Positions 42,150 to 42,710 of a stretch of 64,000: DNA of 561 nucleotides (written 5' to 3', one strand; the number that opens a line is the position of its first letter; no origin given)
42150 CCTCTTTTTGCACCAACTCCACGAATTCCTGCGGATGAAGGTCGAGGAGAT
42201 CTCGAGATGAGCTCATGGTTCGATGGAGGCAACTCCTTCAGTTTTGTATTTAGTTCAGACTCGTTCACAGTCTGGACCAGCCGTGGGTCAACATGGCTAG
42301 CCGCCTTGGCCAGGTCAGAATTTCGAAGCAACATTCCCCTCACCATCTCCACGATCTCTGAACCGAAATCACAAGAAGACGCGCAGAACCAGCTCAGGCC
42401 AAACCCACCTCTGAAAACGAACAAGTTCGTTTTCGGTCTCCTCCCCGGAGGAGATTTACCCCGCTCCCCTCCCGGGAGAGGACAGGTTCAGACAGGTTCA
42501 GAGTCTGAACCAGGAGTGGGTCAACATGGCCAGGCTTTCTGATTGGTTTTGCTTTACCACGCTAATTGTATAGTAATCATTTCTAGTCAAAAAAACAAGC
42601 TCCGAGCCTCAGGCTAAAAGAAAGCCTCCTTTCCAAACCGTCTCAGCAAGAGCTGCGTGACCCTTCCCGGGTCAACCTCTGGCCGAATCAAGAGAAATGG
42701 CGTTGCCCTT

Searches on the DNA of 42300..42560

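Call 41: search_rna_families(source=window, start=42300, end=42560, threshold=gathering, show_alignments=1)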
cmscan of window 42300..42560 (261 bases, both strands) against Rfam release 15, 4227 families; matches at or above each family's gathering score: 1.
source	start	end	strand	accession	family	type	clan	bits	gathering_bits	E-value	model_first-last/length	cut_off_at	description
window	42402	42457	-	RF01762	whalefall-1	Gene; sRNA;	-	43.3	37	1.8e-10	1-56/56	no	Whalefall-1 RNA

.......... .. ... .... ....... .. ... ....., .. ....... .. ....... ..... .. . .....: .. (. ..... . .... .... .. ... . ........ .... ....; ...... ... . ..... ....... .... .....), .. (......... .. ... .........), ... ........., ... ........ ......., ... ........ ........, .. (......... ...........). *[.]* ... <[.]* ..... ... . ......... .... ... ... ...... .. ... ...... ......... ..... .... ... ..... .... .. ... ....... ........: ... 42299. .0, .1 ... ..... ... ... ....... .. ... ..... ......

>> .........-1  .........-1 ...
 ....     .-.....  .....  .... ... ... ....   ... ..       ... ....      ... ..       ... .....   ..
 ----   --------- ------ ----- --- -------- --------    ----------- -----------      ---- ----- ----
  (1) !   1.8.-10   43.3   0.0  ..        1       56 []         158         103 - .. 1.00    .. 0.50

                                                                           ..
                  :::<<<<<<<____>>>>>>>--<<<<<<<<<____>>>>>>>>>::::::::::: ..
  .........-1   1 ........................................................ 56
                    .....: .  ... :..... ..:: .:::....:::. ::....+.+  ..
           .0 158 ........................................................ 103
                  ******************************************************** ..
